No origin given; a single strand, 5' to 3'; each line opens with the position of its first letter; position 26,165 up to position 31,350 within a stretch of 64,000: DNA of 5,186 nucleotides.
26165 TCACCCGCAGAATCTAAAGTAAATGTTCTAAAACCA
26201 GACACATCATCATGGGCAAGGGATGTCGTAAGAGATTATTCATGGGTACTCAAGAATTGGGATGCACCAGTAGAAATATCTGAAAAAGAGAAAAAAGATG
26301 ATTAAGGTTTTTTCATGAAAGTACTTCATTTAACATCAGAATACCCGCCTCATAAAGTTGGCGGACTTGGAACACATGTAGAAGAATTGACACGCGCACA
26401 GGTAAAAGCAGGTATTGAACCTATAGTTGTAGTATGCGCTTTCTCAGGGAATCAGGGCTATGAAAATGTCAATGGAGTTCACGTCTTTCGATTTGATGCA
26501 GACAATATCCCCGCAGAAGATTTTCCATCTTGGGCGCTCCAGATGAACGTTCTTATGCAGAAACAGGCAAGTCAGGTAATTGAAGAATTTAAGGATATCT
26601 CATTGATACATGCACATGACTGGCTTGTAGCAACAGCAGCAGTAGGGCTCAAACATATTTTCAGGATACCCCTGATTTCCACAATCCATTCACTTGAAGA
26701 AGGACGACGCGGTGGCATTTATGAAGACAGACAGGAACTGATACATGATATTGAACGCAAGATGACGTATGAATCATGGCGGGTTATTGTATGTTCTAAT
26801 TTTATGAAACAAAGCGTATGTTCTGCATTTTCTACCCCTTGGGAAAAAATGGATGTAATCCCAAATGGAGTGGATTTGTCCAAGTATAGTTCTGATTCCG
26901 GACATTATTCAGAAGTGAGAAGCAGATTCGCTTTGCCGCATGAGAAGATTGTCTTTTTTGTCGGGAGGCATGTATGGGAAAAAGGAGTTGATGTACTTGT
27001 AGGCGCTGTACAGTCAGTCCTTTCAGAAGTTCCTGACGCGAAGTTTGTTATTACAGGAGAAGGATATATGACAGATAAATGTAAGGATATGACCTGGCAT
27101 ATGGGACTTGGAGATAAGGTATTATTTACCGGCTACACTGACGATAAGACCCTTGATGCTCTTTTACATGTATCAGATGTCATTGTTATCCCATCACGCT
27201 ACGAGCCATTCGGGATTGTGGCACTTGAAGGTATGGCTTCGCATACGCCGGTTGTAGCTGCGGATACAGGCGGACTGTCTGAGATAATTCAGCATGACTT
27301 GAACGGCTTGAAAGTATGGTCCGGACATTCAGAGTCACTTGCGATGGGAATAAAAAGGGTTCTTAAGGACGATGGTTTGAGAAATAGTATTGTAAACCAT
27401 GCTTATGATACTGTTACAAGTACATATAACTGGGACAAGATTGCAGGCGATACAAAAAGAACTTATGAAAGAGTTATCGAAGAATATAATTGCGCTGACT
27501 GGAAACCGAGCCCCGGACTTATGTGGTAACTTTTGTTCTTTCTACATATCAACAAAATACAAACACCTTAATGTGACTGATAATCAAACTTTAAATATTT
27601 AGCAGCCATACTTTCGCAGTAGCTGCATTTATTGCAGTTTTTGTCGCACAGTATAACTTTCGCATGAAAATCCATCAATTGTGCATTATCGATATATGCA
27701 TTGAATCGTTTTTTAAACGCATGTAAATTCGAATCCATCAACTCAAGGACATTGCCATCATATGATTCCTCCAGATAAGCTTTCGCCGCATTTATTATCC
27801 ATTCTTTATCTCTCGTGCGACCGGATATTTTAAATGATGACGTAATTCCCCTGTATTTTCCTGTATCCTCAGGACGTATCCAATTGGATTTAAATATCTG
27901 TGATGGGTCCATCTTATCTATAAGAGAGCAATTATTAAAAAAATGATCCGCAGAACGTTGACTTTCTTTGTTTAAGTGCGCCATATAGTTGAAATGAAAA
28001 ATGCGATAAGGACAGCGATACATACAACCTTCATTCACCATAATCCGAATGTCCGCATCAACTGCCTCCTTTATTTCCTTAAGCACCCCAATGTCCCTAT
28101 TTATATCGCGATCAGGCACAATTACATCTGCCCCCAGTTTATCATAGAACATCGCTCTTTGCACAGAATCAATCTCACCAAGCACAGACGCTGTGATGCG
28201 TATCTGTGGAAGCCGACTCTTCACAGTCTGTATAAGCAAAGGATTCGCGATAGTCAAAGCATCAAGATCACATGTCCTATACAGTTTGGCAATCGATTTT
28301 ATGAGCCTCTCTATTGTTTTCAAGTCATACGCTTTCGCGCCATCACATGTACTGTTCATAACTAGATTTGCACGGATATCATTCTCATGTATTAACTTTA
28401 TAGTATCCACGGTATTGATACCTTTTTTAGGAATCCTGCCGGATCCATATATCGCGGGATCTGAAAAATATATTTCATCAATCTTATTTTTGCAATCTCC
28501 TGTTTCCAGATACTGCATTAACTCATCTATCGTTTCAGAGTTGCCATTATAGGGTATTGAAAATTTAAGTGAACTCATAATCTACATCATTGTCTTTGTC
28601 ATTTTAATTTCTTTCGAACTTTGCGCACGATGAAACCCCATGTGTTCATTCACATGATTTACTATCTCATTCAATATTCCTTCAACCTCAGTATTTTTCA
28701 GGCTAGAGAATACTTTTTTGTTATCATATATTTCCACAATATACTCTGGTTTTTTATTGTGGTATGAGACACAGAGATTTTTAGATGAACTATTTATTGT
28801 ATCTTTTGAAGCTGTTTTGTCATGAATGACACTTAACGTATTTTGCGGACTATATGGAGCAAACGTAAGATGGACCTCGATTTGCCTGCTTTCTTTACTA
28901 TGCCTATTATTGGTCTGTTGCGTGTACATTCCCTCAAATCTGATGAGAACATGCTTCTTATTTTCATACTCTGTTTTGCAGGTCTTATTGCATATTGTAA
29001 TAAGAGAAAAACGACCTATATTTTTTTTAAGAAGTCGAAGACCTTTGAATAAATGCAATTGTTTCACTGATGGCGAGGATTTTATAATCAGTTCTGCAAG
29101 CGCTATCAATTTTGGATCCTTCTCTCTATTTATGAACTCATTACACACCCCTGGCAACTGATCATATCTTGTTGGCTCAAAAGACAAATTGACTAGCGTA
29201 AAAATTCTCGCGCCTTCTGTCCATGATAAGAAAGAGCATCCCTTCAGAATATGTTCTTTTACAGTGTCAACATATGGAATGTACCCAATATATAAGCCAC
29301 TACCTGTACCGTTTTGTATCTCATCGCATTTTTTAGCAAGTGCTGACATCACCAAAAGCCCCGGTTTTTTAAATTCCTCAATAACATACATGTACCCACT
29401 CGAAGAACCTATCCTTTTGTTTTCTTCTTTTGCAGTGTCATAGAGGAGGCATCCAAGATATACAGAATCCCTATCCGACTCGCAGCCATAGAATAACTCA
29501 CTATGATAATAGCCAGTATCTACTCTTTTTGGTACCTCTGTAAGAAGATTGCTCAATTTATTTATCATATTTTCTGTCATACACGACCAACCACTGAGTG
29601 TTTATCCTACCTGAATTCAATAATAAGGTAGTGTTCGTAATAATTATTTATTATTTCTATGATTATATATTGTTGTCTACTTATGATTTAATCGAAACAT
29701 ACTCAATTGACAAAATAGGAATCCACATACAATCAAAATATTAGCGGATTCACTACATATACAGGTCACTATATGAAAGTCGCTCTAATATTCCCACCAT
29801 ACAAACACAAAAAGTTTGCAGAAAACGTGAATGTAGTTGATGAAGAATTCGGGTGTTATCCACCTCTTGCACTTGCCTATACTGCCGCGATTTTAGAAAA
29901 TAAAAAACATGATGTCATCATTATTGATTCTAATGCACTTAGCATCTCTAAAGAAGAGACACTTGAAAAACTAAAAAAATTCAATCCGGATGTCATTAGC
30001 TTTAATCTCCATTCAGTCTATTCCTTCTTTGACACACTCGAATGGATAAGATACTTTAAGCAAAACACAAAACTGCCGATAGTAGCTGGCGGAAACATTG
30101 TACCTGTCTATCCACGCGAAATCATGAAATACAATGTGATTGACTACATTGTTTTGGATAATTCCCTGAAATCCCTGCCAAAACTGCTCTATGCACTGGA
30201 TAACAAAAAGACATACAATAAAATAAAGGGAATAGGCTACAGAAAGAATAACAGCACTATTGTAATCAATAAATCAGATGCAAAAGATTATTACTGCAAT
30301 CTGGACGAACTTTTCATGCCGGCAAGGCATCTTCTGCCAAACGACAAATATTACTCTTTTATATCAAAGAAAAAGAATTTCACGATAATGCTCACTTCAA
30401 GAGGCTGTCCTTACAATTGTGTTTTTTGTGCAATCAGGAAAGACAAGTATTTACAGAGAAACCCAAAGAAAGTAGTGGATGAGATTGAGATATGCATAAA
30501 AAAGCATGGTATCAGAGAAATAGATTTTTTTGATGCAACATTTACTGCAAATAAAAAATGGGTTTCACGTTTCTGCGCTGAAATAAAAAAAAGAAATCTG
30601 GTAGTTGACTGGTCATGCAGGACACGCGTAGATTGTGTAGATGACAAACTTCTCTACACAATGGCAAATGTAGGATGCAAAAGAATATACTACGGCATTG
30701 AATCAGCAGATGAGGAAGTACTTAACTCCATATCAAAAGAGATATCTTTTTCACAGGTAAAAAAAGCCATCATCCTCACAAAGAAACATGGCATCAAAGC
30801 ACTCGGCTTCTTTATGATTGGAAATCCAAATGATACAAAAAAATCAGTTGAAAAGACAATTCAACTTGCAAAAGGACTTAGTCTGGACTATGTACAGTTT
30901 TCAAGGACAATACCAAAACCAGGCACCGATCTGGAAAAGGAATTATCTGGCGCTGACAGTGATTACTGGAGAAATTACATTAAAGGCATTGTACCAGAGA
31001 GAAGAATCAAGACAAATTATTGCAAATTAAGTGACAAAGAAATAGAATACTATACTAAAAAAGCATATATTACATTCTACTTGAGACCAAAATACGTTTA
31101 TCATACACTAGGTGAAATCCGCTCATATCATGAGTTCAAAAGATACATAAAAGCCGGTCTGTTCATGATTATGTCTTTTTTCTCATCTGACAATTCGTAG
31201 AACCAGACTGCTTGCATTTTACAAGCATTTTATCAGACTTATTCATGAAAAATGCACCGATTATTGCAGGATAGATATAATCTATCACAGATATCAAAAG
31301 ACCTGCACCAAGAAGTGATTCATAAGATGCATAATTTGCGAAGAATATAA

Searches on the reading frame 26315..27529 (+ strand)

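Call 14: search_protein_families(library=pfam, proteins=[window:26315-27529:+], max_evalue=0.001)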
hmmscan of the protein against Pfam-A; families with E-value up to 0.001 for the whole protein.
window:26315-27529:+ (404 aa): 7 families
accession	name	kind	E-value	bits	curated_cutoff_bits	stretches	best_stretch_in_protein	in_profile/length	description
PF00534.26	Glycos_transf_1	-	1.3e-40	139.1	26.4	1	209-364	14-170/172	Glycosyl transferases group 1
PF13692.12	Glyco_trans_1_4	-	1.8e-33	116.2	27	1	211-352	2-142/142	Glycosyl transferases group 1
PF13439.12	Glyco_transf_4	-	1e-28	100.9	28.5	1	15-189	1-169/170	Glycosyltransferase Family 4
PF08323.17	Glyco_transf_5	-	4.6e-18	66.2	22.7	1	2-171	1-210/239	Starch synthase catalytic domain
PF20706.3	GT4-conflict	-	7.4e-14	52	26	1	14-332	10-327/385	Family 4 Glycosyltransferase in conflict systems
PF13579.12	Glyco_trans_4_4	-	1.2e-13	52.1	29.7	1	16-185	1-158/158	Glycosyl transferase 4-like domain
PF13524.12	Glyco_trans_1_2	-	5.6e-05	23.5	25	1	235-377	9-139/144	Glycosyl transferase-like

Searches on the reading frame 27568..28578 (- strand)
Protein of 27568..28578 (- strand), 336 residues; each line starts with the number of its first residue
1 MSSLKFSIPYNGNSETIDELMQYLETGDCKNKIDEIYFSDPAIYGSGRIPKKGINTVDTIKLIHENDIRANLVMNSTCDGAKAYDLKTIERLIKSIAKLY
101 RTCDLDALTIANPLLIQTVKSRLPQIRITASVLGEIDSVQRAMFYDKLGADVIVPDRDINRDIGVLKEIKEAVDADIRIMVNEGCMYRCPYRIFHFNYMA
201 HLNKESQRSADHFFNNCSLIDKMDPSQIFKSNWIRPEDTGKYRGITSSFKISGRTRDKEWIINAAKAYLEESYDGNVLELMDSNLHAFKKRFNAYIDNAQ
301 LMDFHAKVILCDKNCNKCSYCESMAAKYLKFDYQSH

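Call 15: search_protein_families(library=pfam, proteins=[window:27568-28578:-], max_evalue=0.001)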
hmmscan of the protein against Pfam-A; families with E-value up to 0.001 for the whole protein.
window:27568-28578:- (336 aa): 1 family
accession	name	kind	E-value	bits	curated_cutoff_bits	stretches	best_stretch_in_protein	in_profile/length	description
PF01136.24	Peptidase_U32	-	7.9e-12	45.4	22.4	1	91-268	3-191/233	Peptidase family U32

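Call 58: search_protein_families(library=ncbifam, proteins=[window:27568-28578:-], max_evalue=1)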
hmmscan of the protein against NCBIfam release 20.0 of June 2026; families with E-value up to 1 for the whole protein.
window:27568-28578:- (336 aa): 1 family
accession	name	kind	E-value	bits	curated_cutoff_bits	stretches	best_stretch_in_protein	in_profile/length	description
NF011996.0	PRK15452.1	equivalog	0.00012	21.1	534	1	60-181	53-166/449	prephenate-dependent tRNA uridine(34) hydroxylase TrhP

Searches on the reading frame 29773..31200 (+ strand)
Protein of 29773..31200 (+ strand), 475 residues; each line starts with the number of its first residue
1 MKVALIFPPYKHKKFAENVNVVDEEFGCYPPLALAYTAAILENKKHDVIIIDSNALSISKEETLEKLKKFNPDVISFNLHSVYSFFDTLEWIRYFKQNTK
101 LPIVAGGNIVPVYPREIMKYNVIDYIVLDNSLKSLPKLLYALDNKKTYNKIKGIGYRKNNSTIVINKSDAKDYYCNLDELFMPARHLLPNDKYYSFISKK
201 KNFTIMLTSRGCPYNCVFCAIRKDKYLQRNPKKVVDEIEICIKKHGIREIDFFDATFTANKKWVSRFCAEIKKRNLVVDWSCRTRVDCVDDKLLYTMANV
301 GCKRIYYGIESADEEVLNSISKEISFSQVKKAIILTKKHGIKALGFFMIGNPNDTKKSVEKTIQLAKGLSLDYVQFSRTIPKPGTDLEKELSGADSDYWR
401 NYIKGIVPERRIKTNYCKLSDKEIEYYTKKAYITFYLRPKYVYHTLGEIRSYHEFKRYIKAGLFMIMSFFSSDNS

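Call 14: search_protein_families(library=pfam, proteins=[window:29773-31200:+], max_evalue=0.001)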
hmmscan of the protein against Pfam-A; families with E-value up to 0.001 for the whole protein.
window:29773-31200:+ (475 aa): 2 families
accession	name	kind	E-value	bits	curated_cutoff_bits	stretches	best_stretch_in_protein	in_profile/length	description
PF04055.27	Radical_SAM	-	3.2e-28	99.4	29.5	1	207-366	2-166/166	Radical SAM superfamily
PF02310.24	B12-binding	-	3.2e-16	59.7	32.1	1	27-128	10-110/121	B12 binding domain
